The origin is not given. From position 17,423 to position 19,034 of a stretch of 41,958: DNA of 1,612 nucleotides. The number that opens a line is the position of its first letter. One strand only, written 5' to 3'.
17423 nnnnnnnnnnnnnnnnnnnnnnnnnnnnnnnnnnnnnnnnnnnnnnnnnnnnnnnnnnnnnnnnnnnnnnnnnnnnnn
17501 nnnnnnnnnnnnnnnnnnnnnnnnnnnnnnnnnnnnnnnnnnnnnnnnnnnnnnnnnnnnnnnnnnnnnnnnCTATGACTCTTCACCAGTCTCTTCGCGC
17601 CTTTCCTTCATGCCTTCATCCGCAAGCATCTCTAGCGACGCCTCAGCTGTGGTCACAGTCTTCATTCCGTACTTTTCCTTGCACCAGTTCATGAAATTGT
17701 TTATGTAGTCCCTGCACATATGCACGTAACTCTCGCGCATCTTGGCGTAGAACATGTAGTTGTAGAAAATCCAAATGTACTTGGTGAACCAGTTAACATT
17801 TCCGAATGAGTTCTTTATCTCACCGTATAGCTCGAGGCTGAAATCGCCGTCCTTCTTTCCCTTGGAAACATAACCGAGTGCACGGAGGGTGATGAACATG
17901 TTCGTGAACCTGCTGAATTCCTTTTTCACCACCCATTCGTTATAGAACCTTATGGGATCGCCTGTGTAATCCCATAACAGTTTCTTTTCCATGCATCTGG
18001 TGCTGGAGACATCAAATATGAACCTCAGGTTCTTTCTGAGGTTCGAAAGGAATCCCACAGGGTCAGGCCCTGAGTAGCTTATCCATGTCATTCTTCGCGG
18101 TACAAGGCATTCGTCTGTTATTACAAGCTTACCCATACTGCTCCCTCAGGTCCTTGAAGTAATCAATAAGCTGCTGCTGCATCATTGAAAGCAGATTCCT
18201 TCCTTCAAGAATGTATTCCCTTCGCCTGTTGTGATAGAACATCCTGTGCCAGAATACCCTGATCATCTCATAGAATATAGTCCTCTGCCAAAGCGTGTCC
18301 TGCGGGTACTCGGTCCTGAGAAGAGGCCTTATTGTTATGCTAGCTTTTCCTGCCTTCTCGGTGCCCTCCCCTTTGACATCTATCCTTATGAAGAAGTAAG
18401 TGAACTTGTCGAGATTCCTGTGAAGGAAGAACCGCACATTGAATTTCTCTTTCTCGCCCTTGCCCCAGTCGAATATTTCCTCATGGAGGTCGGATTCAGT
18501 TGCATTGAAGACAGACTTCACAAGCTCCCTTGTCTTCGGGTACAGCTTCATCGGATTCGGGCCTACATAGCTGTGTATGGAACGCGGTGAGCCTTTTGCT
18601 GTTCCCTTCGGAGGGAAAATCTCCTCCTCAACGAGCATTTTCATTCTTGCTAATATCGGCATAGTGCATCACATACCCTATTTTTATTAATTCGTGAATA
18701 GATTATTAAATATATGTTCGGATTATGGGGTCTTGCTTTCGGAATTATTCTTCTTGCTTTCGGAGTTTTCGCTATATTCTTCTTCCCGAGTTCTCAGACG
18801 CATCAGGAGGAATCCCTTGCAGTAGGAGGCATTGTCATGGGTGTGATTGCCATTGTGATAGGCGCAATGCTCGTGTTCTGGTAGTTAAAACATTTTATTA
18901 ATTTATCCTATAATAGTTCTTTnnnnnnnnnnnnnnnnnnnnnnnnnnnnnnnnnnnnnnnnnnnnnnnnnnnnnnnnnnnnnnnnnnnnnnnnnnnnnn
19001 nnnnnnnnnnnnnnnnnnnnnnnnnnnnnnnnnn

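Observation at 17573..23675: Best candidate for an undescribed system: a divergent six-gene cluster around one shared promoter region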

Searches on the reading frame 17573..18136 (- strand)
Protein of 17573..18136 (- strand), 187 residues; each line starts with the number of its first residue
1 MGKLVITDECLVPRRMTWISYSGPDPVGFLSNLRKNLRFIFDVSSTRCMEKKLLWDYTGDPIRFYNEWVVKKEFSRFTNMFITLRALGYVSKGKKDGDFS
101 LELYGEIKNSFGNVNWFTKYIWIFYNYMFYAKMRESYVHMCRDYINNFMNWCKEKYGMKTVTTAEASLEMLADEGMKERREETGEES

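Call 3: search_protein_families(library=pfam, proteins=[window:17573-18136:-], max_evalue=1)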
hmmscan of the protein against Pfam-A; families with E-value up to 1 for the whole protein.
window:17573-18136:- (187 aa): 2 families
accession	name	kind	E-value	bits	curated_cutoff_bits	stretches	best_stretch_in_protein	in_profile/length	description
PF12891.13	Glyco_hydro_44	-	0.0012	19.3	25.1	1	71-163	21-116/223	Glycoside hydrolase family 44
PF18517.6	LZ3wCH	-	0.074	13.5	26.1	1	132-159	11-38/55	Leucine zipper with capping helix domain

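Call 4: search_protein_families(library=ncbifam, proteins=[window:17573-18136:-], max_evalue=1)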
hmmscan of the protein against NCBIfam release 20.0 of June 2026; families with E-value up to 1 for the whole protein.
window:17573-18136:- (187 aa): 1 family
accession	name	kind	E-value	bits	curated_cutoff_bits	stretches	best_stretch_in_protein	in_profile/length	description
NF052281.1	rhizopine_MocR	equivalog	0.11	11.1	650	1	129-168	385-424/479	rhizopine catabolism transcriptional regulator MocR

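Call 38: search_protein_families(library=padloc, proteins=[window:17573-18136:-], max_evalue=0.1)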
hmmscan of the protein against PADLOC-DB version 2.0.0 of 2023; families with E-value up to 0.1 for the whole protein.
window:17573-18136:- (187 aa): 0 families
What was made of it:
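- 17573..18136 (-): Gene A, 187 aa. It is the faster-evolving of two tandem paralogs of an orphan family. It is basic (pI 8.6), Trp/Tyr/Phe-rich and has an acidic C-terminal tail. No domain in calls 3, 4, 38.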

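Call 39: search_protein_families(library=phrogs, proteins=[window:17573-18136:-], max_evalue=0.1)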
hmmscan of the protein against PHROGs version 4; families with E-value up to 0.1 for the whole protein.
window:17573-18136:- (187 aa): 1 family
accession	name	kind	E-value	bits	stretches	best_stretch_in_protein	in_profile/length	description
phrog_26000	-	unknown function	0.021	15.6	1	118-177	36-94/188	-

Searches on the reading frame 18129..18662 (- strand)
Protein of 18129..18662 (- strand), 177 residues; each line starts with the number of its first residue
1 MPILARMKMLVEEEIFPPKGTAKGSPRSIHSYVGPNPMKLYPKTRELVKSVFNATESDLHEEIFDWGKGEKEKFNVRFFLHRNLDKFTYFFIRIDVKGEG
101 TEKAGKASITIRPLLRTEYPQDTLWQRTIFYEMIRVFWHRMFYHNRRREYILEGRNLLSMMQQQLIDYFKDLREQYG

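Call 3: search_protein_families(library=pfam, proteins=[window:18129-18662:-], max_evalue=1)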
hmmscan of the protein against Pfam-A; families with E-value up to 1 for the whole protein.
window:18129-18662:- (177 aa): 0 families

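Call 4: search_protein_families(library=ncbifam, proteins=[window:18129-18662:-], max_evalue=1)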
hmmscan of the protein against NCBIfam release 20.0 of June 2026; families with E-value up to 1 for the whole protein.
window:18129-18662:- (177 aa): 0 families

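Call 23: find_homologous_proteins(query=window:18129-18662:-)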
Query window:18129-18662:- (177 aa): 43 proteins with E <= 0.001 among 57 candidates.
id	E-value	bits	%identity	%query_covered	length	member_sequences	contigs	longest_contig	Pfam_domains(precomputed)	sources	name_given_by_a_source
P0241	5.4e-105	367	86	100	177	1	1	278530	-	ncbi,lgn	-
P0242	2.7e-103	361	87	100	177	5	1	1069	-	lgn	-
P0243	4.5e-101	354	84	100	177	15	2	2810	-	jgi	jgi:hypothetical protein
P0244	1.2e-98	346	82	100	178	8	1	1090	-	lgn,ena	-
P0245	3.3e-98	345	83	100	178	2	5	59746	-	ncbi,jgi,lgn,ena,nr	ncbi:MAG: hypothetical protein J7K54_04615 [Candidatus Aenigmarchaeota archaeon]|nr:hypothetical pro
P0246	4.7e-98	344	81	100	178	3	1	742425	-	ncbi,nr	ncbi:MAG: hypothetical protein JSV63_00785 [Candidatus Aenigmatarchaeota archaeon]|nr:MAG: hypotheti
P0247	2.0e-95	336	80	100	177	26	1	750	-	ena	-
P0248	4.0e-94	331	81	97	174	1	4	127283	-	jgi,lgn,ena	jgi:hypothetical protein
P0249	7.1e-94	331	78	100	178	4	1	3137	-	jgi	jgi:hypothetical protein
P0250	1.7e-93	329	77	100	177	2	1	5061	-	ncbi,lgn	-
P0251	5.0e-93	328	77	100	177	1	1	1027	-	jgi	jgi:hypothetical protein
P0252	7.5e-93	327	77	100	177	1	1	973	-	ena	-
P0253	1.9e-91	323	79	94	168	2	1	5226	-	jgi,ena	-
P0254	3.0e-91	322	76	100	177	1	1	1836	-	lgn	-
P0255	1.0e-90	320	75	100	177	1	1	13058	-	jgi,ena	-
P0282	2.5e-28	117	36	97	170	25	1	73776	-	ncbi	-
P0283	5.2e-25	106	33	97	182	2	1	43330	-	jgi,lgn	jgi:hypothetical protein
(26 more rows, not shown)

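Call 38: search_protein_families(library=padloc, proteins=[window:18129-18662:-], max_evalue=0.1)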
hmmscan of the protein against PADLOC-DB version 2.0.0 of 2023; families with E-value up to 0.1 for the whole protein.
window:18129-18662:- (177 aa): 0 families

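Call 39: search_protein_families(library=phrogs, proteins=[window:18129-18662:-], max_evalue=0.1)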
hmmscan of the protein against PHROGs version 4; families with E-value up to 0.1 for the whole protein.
window:18129-18662:- (177 aa): 0 families

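Call 67: search_solved_structures(query=A3, max_evalue=10, show_alignments=2)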
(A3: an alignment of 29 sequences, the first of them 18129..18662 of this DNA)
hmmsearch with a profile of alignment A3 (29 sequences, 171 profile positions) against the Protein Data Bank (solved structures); distinct sequences matched with E-value up to 10: 0.
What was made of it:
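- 18129..18662 (-): Gene B, 177 aa. It is the slower-evolving paralog, with the near-invariant motif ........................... It is basic (pI 9.5). Its stop overlaps the start of A by 8 nt. No PDB sequence match at E<=10 (call 67).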

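Call 70: find_related_loci(query=A3, collection=viral_contigs, flank=6000)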
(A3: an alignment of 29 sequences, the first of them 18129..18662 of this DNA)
Query A3 (177 aa) in viral_contigs; peptide patterns used: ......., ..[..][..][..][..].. (x = any residue, [..] = any of these).
22 stretches matched a pattern, but none encodes a relative of the query by tblastn (E <= 1e-3).

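Call 91: search_protein_families(library=pfam, alignment_id=A3, max_evalue=1)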
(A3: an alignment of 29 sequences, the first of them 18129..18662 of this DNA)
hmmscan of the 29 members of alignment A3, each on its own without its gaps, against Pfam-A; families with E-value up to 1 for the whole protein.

A. member 1, window:18129-18662:- (177 aa): 0 families

B. families by the number of members that match (of 29 scanned): 5 families
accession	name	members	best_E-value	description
PF14922.11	FWWh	1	0.059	Protein of unknown function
PF12178.13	INCENP_N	1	0.13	Chromosome passenger complex (CPC) protein INCENP N terminal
PF18773.7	Importin_rep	1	0.17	Importin 13 repeat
PF19560.4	DUF6082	1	0.18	Family of unknown function (DUF6082)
PF06523.16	DUF1106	1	0.44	Protein of unknown function (DUF1106)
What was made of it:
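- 18129..18662 (-): No recurrent Pfam hit among 29 members (call 91).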

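Call 93: find_encoding_contigs(protein=P0283, flank=7000, max_places=1)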
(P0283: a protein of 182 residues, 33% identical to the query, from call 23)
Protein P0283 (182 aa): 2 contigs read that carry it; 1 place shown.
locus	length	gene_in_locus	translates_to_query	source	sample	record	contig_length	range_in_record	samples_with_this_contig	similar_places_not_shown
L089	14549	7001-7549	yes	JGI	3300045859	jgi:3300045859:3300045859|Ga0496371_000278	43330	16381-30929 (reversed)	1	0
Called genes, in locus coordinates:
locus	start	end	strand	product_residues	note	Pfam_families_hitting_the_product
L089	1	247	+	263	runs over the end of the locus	PF00483:NTP_transferase, PF12804:NTP_transf_3 (weak)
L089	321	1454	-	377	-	PF01909:NTP_transf_2, PF18765:Polbeta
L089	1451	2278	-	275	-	PF01909:NTP_transf_2, PF18765:Polbeta (weak)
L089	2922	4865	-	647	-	-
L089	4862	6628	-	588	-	-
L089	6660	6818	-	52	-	-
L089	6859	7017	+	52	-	-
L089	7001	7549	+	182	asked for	-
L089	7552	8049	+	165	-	-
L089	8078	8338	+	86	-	-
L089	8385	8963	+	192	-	-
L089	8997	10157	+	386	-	PF01926:MMR_HSR1, PF08438:YGR210-like_G4, PF02824:TGS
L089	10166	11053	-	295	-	-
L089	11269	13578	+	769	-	PF01411:tRNA-synt_2c, PF07973:tRNA_SAD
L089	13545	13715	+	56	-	-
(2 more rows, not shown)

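Call 94: find_encoding_contigs(protein=P0282, flank=7000, max_places=1)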
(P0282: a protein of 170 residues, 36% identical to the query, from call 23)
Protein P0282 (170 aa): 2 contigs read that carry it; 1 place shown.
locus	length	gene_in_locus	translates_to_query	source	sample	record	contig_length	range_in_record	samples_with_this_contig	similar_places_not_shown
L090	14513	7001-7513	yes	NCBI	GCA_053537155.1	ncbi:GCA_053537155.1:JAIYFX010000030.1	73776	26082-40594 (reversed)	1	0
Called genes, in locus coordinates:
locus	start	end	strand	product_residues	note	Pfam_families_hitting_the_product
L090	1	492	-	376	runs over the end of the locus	PF01909:NTP_transf_2, PF18765:Polbeta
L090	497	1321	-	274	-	PF01909:NTP_transf_2 (weak)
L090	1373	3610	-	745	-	-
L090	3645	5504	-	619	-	-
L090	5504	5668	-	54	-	-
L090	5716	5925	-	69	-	-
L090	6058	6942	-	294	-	-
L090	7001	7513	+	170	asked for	-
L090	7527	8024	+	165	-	-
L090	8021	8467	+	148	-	-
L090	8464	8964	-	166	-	-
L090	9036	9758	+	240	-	PF01513:NAD_kinase (weak), PF20143:NAD_kinase_C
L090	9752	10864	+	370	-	PF01926:MMR_HSR1, PF02421:FeoB_N (weak), PF08438:YGR210-like_G4, PF02824:TGS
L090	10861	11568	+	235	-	PF01872:RibD_C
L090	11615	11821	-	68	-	-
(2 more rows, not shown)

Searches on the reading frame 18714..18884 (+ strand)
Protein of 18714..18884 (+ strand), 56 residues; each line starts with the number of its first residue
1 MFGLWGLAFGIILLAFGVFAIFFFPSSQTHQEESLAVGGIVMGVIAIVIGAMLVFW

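Call 3: search_protein_families(library=pfam, proteins=[window:18714-18884:+], max_evalue=1)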
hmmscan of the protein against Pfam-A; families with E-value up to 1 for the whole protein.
window:18714-18884:+ (56 aa): 6 families
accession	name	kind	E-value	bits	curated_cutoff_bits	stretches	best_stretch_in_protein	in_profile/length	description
PF03729.18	DUF308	-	0.14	12.9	25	1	7-55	26-73/73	Short repeat of unknown function (DUF308)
PF18169.6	SLATT_6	-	0.2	11.6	27.1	1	9-50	38-75/176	SMODS and SLOG-associating 2TM effector domain 6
PF02656.20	DUF202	-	0.26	12.2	23.4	1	9-53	16-61/68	Domain of unknown function (DUF202)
PF11286.13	DUF3087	-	0.39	10.6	23.4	1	8-50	25-66/165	Protein of unknown function (DUF3087)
PF25471.1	TM_PetC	-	0.56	10.5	37.1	0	40-54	16-30/48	Iron-sulfur subunit PetC transmembrane anchor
PF00335.26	Tetraspanin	-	0.87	9.6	32.1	1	7-52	13-63/225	Tetraspanin family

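Call 4: search_protein_families(library=ncbifam, proteins=[window:18714-18884:+], max_evalue=1)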
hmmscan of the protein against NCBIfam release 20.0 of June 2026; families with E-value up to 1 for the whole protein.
window:18714-18884:+ (56 aa): 4 families
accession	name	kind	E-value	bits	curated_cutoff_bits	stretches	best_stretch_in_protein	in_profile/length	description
TIGR00304.2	TIGR00304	equivalog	0.019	14.8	33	1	7-50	9-48/76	TIGR00304 family membrane protein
NF051874.1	PVV_CTERM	equivalog_domain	0.04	13.7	27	1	33-53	8-28/38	PVV-CTERM domain-containing choice-of-anchor G protein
NF058583.1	LAXTG_small_WW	exception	0.18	11.5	65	1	5-21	27-43/54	LAXTG motif-containing small protein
NF050013.1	HpsJ_like_A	equivalog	0.61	9.7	140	1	11-56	13-59/217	HpsJ-like protein, cyanoexosortase A-associated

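Call 38: search_protein_families(library=padloc, proteins=[window:18714-18884:+], max_evalue=0.1)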
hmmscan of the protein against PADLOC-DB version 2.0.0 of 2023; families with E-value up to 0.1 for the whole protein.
window:18714-18884:+ (56 aa): 0 families

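Call 39: search_protein_families(library=phrogs, proteins=[window:18714-18884:+], max_evalue=0.1)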
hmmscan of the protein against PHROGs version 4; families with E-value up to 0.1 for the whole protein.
window:18714-18884:+ (56 aa): 1 family
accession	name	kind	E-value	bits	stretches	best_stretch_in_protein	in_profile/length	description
phrog_5623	-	unknown function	4.5e-06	27.6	1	6-54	6-54/69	-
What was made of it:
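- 18714..18884 (+): Gene C, 56 aa. It is a two-helix membrane hairpin with a conserved FFFP...HQ loop. The only outside matches are weak ones to generic small transmembrane families (calls 3, 4, 39).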
